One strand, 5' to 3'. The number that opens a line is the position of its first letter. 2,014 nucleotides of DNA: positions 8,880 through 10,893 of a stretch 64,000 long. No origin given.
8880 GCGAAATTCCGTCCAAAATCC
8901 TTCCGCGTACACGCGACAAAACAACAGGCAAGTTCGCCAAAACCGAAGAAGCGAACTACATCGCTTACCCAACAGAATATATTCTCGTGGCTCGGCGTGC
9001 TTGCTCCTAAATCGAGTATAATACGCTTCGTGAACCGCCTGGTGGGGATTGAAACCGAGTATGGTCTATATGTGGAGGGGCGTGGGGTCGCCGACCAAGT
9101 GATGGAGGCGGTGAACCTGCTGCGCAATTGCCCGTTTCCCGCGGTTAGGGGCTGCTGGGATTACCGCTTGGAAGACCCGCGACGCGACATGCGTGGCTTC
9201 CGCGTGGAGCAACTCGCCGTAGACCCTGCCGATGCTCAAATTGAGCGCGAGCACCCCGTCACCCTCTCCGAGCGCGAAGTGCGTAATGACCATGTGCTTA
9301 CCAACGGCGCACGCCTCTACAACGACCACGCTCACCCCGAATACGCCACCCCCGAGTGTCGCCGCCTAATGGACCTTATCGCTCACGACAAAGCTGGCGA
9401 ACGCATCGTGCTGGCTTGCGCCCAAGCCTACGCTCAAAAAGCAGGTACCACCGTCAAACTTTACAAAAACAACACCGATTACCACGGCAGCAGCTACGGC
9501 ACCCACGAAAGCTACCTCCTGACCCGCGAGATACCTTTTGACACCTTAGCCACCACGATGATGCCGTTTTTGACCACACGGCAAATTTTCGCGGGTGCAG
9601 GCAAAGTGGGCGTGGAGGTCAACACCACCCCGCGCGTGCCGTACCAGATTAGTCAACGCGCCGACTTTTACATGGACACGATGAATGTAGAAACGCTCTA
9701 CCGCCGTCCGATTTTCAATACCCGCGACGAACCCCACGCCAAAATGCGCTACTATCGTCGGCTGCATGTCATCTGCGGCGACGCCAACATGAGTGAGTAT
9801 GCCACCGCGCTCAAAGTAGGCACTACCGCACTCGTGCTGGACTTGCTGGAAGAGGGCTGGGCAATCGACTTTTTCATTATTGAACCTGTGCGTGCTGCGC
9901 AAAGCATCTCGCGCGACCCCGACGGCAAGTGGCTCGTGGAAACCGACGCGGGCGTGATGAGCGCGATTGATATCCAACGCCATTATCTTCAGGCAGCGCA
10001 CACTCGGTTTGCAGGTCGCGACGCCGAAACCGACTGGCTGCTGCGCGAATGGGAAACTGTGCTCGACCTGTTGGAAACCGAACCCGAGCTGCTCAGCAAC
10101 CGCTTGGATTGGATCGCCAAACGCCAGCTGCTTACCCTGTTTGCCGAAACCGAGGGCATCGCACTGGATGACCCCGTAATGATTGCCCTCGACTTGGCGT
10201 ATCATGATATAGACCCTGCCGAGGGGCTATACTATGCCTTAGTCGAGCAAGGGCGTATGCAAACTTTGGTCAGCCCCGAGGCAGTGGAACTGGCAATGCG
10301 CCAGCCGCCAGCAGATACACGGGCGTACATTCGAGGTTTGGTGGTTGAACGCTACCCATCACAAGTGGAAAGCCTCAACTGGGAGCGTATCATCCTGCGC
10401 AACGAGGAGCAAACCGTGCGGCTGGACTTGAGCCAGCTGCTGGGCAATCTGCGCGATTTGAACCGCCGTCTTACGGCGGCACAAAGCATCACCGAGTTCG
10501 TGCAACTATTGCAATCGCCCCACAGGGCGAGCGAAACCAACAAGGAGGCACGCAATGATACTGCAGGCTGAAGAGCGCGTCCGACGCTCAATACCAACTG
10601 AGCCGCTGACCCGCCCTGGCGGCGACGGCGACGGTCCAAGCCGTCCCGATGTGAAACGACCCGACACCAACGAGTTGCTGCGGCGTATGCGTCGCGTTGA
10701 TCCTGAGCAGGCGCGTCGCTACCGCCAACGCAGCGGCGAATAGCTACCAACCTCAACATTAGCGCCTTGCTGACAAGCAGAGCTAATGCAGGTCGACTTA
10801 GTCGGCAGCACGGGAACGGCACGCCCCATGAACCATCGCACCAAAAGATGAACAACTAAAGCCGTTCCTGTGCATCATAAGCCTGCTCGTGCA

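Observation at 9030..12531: UBact-type bacterial proteasome locus, minimal form (Dop-like, UBact, PrcB, PrcA only)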

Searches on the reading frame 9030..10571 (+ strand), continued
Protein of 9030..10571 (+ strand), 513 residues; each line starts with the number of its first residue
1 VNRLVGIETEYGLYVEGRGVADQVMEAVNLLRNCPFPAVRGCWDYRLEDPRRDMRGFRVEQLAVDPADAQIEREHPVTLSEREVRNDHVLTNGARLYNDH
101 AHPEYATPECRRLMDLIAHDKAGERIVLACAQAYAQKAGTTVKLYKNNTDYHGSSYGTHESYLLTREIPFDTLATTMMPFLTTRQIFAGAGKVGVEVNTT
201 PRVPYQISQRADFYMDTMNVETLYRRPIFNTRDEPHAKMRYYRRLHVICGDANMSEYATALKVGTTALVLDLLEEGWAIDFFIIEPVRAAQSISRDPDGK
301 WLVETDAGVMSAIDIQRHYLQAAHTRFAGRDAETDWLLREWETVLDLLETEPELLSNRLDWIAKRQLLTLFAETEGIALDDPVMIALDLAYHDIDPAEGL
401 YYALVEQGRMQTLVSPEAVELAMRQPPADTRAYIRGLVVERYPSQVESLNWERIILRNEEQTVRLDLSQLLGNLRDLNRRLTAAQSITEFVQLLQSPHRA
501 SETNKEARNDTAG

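Call 14: find_encoding_contigs(protein=P0012, flank=10000, max_places=2)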
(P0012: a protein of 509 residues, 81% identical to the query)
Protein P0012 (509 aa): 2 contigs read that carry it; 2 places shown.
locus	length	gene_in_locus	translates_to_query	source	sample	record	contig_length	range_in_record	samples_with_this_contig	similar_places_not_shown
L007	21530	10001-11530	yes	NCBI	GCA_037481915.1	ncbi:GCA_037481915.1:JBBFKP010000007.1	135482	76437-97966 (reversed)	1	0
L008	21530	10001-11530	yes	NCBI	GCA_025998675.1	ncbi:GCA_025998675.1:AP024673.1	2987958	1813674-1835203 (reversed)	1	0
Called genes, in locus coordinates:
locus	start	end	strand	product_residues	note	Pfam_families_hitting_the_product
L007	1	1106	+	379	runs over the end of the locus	PF00285:Citrate_synt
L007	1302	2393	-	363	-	-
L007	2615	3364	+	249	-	-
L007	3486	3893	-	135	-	PF00383:dCMP_cyt_deam_1, PF08211:dCMP_cyt_deam_2, PF26947:CDL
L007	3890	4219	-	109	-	PF09723:Zn_ribbon_8, PF17283:Zn_ribbon_SprT (faint)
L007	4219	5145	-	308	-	PF00056:Ldh_1_N, PF02866:Ldh_1_C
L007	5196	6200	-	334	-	PF02912:Phe_tRNA-synt_N, PF01409:tRNA-synt_2d, PF17759:tRNA_synthFbeta (faint)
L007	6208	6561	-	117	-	PF00453:Ribosomal_L20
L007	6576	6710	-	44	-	PF01632:Ribosomal_L35p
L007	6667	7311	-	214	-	PF05198:IF3_N, PF00707:IF3_C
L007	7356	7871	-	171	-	PF00578:AhpC-TSA, PF08534:Redoxin, PF00085:Thioredoxin, PF13098:Thioredoxin_2, PF13905:Thioredoxin_8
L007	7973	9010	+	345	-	PF01261:AP_endonuc_2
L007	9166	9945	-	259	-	PF02535:Zip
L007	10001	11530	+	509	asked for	PF03136:Pup_ligase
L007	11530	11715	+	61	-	PF20513:UBact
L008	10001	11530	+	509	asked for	PF03136:Pup_ligase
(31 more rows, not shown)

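Call 15: find_encoding_contigs(protein=P0044, flank=10000, max_places=2)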
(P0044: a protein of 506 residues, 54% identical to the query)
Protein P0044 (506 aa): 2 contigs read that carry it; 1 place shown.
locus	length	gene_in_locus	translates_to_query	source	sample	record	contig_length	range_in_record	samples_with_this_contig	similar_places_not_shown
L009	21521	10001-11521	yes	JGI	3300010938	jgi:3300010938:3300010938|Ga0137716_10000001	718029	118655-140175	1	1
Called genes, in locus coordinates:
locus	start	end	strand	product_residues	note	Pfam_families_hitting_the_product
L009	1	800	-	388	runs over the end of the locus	PF20510:HgmA_N, PF07883:Cupin_2 (weak)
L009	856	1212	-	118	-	-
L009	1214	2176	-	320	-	PF01557:FAA_hydrolase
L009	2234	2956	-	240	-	PF02129:Peptidase_S15, PF00561:Abhydrolase_1, PF12146:Hydrolase_4, PF12697:Abhydrolase_6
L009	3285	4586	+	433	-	PF01547:SBP_bac_1, PF13416:SBP_bac_8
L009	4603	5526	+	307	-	PF00528:BPD_transp_1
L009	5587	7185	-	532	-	PF00384:Molybdopterin, PF01568:Molydop_binding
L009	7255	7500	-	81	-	PF00384:Molybdopterin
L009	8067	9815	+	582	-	PF17758:Prot_ATP_ID_OB_N, PF16450:Prot_ATP_ID_OB_C, PF00004:AAA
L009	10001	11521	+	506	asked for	PF03136:Pup_ligase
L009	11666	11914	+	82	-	-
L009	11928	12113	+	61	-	PF20513:UBact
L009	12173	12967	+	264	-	PF00227:Proteasome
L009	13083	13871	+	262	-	-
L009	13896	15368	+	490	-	PF03136:Pup_ligase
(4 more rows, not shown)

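Call 16: find_encoding_contigs(protein=P0062, flank=10000, max_places=2)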
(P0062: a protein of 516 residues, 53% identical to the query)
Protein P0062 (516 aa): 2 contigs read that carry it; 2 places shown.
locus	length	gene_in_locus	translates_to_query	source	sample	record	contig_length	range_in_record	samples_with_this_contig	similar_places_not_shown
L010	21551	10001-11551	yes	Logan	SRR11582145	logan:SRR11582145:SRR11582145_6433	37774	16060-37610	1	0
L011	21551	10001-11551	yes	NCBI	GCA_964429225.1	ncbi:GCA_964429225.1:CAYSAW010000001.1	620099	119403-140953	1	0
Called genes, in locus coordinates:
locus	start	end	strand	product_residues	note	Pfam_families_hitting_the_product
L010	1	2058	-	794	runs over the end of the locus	-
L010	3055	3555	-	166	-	PF01927:Mut7-C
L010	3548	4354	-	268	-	-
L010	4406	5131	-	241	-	PF04012:PspA_IM30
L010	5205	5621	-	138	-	PF01502:PRA-CH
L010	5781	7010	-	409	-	PF01882:DUF58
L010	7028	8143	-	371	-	PF20030:bpMoxR, PF00004:AAA (weak), PF07726:AAA_3, PF07728:AAA_5, PF17863:AAA_lid_2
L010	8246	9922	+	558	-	PF17758:Prot_ATP_ID_OB_N, PF16450:Prot_ATP_ID_OB_C, PF00004:AAA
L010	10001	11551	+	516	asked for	PF03136:Pup_ligase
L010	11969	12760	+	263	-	PF00227:Proteasome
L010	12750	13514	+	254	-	-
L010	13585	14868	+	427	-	PF09861:Lar_N, PF21113:LarA_C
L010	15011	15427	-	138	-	-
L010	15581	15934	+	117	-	PF02311:AraC_binding, PF07883:Cupin_2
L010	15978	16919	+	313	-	PF01557:FAA_hydrolase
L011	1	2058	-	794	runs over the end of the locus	-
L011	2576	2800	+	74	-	-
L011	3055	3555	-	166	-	PF01927:Mut7-C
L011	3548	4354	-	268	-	-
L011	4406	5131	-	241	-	PF04012:PspA_IM30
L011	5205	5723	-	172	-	PF01502:PRA-CH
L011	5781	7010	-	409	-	PF01882:DUF58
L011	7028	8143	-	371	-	PF20030:bpMoxR, PF00004:AAA (weak), PF07726:AAA_3, PF07728:AAA_5, PF17863:AAA_lid_2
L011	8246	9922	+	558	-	PF17758:Prot_ATP_ID_OB_N, PF16450:Prot_ATP_ID_OB_C, PF00004:AAA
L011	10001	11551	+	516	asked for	PF03136:Pup_ligase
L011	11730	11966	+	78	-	PF20513:UBact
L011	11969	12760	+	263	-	PF00227:Proteasome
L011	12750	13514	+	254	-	-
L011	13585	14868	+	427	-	PF09861:Lar_N, PF21113:LarA_C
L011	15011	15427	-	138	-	-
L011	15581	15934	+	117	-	PF02311:AraC_binding, PF07883:Cupin_2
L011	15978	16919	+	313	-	PF01557:FAA_hydrolase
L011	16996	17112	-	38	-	-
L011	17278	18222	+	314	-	PF00294:PfkB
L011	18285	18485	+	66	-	PF02416:TatA_B_E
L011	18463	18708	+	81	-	PF02416:TatA_B_E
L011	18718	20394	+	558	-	PF03485:Arg_tRNA_synt_N, PF00750:tRNA-synt_1d, PF05746:DALR_1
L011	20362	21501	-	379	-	PF02926:THUMP, PF01170:UPF0020, PF05175:MTS, PF01209:Ubie_methyltran (faint), PF08241:Methyltransf_11 (weak), PF13649:Methyltransf_25, PF13847:Methyltransf_31 (weak)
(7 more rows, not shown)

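Call 17: find_related_loci(query=window:9030-10568:+, collection=genome_contigs, flank=10000)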
Query window:9030-10568:+ (513 aa) in genome_contigs; peptide patterns used: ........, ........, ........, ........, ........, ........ (x = any residue, [..] = any of these).
114 stretches matched a pattern; 62 encode a relative of the query (tblastn E <= 1e-3); 61 distinct loci.
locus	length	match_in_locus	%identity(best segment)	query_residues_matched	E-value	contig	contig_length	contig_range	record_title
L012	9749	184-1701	85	1-506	0e+0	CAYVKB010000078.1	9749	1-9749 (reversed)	MAG TPA_asm: uncultured Fimbriimonadales bacterium isolate binchicken_co40_70 genome assembly, contig: NODE_3225_length_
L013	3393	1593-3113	84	1-507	0e+0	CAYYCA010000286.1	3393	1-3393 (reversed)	MAG TPA_asm: uncultured Fimbriimonadales bacterium isolate binchicken_co170_10 genome assembly, contig: NODE_9922_length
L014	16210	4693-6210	85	1-506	0e+0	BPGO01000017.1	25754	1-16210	MAG: Fimbriimonadales bacterium KatS3mg016 DNA, contig_1597, whole genome shotgun sequence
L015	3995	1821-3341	83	1-507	0e+0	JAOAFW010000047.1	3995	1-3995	MAG: Fimbriimonadales bacterium isolate SKW30 k141_884542, whole genome shotgun sequence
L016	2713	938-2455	82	1-506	0e+0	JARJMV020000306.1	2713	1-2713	MAG: bacterium isolate MAG_7 k141_78338, whole genome shotgun sequence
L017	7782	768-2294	82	1-509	0e+0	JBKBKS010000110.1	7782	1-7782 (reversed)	MAG: Fimbriimonadales bacterium isolate 21I_052.bin.29 NODE_110_length_7782_cov_3.951979, whole genome shotgun sequence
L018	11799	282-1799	83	1-506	0e+0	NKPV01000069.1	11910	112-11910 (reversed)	MAG: Armatimonadetes bacterium JP3_11 k99_79185, whole genome shotgun sequence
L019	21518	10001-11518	81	1-506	0e+0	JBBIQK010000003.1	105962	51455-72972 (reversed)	MAG: Armatimonadota bacterium isolate CYS170214_bin_324 NODE_146_length_105962_cov_112.35, whole genome shotgun sequence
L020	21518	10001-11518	81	1-506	0e+0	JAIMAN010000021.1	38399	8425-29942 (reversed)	MAG: Armatimonadota bacterium isolate HOT.MAX.079 NODE_967_length_38399_cov_10.466938, whole genome shotgun sequence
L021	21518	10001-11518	81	1-506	0e+0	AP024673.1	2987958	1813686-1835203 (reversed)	MAG: Fimbriimonadales bacterium KatS3mg018 DNA, complete genome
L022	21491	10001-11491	53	1-495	1e-172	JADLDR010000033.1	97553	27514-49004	MAG: Armatimonadota bacterium isolate SJ283 c_000000140385, whole genome shotgun sequence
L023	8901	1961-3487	51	1-507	3e-169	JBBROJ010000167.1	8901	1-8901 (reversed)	MAG: Chthonomonadales bacterium isolate La1_metabat2.270 LA1C_B2.270_k141_1888282L_8901_cov_14.9715, whole genome shotgu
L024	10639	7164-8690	83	1-509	0e+0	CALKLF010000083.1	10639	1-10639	MAG: uncultured Fimbriimonadales bacterium isolate R1_Bin_Bin_75_sub_1 genome assembly, contig: c_000003348707, whole ge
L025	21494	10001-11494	52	1-495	2e-168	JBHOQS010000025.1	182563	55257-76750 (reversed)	MAG: Chloroflexota bacterium isolate A0_26 coassembly_Ak141_169528, whole genome shotgun sequence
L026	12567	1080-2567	52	1-497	4e-167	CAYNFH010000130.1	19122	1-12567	MAG TPA_asm: uncultured Chthonomonadaceae bacterium isolate SRP272529_co1_250 genome assembly, contig: NODE_4741_length_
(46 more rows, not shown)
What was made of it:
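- Tried and rejected: The single allowed genome-collection scan was spent on the Dop-type enzyme (call 17).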

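Call 57: predict_structure(alignment_id=A1)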
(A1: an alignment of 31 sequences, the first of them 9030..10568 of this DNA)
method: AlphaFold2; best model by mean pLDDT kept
length: 513 residues; sequences in the alignment: 31
mean_pLDDT: 82.6   pTM: 0.86
mean pLDDT of the five models: 82.6, 75.1, 74.1, 67.2, 56.6
residues with pLDDT >= 90: 256; 70-90: 153; 50-70: 60; < 50: 44
segments of 3 or more residues with pLDDT < 50: 1-7, 49-60, 151-154, 499-513
pLDDT, mean of each block of 10 residues (from residue 1): 49 78 78 89 63 43 56 65 75 77 56 88 91 93 75 58 86 94 95 81 87 77 68 71 82 91 94 95 94 91 97 98 97 96 97 95 95 93 88 92 95 94 90 91 91 88 87 88 94 74 41 37
secondary structure, 60 per line:
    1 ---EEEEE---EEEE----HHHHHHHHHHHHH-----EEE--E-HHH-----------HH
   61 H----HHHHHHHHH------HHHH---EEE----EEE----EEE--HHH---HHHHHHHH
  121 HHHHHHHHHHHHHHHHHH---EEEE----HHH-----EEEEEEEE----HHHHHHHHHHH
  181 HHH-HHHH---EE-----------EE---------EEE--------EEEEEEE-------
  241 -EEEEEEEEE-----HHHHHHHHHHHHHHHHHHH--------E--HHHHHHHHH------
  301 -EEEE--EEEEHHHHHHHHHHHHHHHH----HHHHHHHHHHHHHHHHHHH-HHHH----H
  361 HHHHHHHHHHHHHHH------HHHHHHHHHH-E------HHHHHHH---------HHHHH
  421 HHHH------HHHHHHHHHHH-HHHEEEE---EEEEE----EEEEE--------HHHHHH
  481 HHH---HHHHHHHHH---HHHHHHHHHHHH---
elements in order: E4-8 E12-15 H20-32 E38-40 H66-74 H81-84 E88-90 E95-97 E102-104 H113-138 E142-145 E158-165 H170-183 H185-188 E216-218 E227-233 E242-250 H256-274 H286-294 E302-305 E308-311 H312-327 H332-350 H352-355 H360-375 H382-391 H400-406 H416-424 H431-441 E446-449 E453-457 E462-466 H475-483 H487-495 H499-510

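Call 60: fold_search(model_id=the predicted structure, library=pdb)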
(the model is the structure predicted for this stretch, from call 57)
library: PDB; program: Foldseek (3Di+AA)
matches with E <= 10: 94; with E <= 0.001: 11
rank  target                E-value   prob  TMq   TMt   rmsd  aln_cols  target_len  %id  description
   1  7oxy_A                4.2e-35  1.00  0.82  0.89   3.7       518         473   38  Crystal structure of depupylase Dop in complex with Pup and AMP-PCP (released 2021-12-01)
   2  7oxv                  4.4e-35  1.00  0.84  0.86   3.9       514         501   40  Crystal structure of depupylase Dop in the Dop-loop-inserted state (released 2021-12-01)
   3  7oyh_A                8.6e-35  1.00  0.81  0.88   4.0       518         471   38  Crystal structure of depupylase Dop in complex with Pup and ADP/tetrafluoromagnesate (released 2021-12-01)
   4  5lrt                  1.5e-34  1.00  0.82  0.90   3.3       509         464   38  Structure of the Deamidase-Depupylase Dop of the Prokaryotic Ubiquitin-like Modification Pathway in Complex with ADP and (released 2017-02-01)
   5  7oy3_A                1.5e-34  1.00  0.82  0.89   3.6       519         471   38  Crystal structure of depupylase Dop in complex with phosphorylated Pup and ADP (released 2021-12-01)
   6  4b0r                  4.0e-34  1.00  0.79  0.89   3.8       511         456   38  Structure of the Deamidase-Depupylase Dop of the Prokaryotic Ubiquitin-like Modification Pathway (released 2012-09-12)
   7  4bjr_B                6.1e-29  1.00  0.74  0.76  10.9       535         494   30  Crystal structure of the complex between Prokaryotic Ubiquitin-like Protein Pup and its Ligase PafA (released 2013-05-01)
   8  4bjr_A                1.9e-28  1.00  0.74  0.75  10.7       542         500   30  Crystal structure of the complex between Prokaryotic Ubiquitin-like Protein Pup and its Ligase PafA (released 2013-05-01)
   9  9cku_G                4.0e-27  1.00  0.69  0.91   5.0       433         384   37  Complex of M. smegmatis Dop with M. tuberculosis CoaX and Pup91 (released 2024-11-13)
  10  4b0t_B                3.1e-25  1.00  0.69  0.75   8.9       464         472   32  Structure of the Pup Ligase PafA of the Prokaryotic Ubiquitin-like Modification Pathway in Complex with ADP (released 2012-09-12)
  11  4b0t_A                7.7e-24  1.00  0.69  0.75   8.9       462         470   33  Structure of the Pup Ligase PafA of the Prokaryotic Ubiquitin-like Modification Pathway in Complex with ADP (released 2012-09-12)
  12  1tt4_A                3.9e-03  1.00  0.40  0.55   6.8       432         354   10  Structure of NP459575, a predicted glutathione synthase from Salmonella typhimurium (released 2004-08-17)
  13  1r8g_A                6.7e-03  1.00  0.40  0.54   6.9       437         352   11  Structure and function of YbdK (released 2004-08-17)
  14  1r8g_B                8.1e-03  1.00  0.39  0.52   6.8       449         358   10  Structure and function of YbdK (released 2004-08-17)
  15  7cqw_A                1.7e-02  0.87  0.25  0.28  13.0       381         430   12  GmaS/ADP complex-Conformation 1 (released 2020-11-18)
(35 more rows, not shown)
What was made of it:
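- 9030..10571 (+): Dop-type deamidase/deconjugase of the Pup-ligase family (513 aa, GTG start). AF2 model (pLDDT 82.6) is closest to Dop structures: TM 0.79-0.84 against 0.69-0.74 for PafA (calls 57, 60).
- On Dop (depupylase/deamidase): Foldseek TM is 0.79-0.84 to Dop structures and 0.69-0.74 to PafA (call 60).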

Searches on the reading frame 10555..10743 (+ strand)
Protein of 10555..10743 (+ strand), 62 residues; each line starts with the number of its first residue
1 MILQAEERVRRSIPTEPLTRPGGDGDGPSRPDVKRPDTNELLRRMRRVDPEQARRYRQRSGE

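Call 3: search_protein_families(library=pfam, proteins=[window:10555-10743:+], max_evalue=0.01)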
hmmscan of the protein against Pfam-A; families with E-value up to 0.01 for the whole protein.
window:10555-10743:+ (62 aa): 1 family
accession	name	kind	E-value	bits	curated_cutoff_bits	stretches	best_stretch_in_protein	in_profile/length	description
PF20513.3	UBact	-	1.3e-23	82.9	27.8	1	20-62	1-43/43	Prokaryotic ubiquitin-like protein UBact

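Call 4: search_protein_families(library=ncbifam, proteins=[window:10555-10743:+], max_evalue=0.01)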
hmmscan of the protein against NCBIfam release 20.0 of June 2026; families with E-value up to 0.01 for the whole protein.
window:10555-10743:+ (62 aa): 1 family
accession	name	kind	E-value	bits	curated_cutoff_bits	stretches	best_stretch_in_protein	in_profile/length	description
NF033388.0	ubiq_like_UBact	equivalog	1.2e-25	89.5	35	1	10-62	2-54/54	ubiquitin-like protein UBact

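Call 45: search_solved_structures(query=window:10555-10740:+, show_alignments=2, max_evalue=10)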
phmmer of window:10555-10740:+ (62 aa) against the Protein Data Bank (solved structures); distinct sequences matched with E-value up to 10: 4.
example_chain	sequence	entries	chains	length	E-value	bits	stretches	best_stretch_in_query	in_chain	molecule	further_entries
5dbl_A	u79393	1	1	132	1.3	13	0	20-43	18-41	Surface protein G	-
3tip_A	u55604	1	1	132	1.4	12.9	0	20-43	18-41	Surface protein G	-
3fok_A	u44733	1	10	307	4.1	11.5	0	31-59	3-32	uncharacterized protein Cgl0159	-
3tiq_A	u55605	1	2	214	9.6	10.3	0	20-43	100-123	Surface protein G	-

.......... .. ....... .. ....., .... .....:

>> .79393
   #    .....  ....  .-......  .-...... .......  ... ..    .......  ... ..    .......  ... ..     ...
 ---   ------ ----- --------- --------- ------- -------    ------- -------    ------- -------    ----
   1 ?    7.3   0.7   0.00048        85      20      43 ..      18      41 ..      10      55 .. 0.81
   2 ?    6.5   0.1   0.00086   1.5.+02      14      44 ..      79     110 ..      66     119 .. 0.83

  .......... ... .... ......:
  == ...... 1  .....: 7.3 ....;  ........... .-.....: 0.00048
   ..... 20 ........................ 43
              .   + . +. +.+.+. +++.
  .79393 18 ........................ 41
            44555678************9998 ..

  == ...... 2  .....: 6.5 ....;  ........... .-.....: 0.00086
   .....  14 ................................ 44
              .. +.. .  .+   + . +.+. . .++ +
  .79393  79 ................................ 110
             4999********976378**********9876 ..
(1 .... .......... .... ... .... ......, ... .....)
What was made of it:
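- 10555..10743 (+): UBact, a 62-aa Pup-like tag ending RQRSGE; overlaps the end of the Dop-type gene by 17 nt. No solved relative (call 45).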
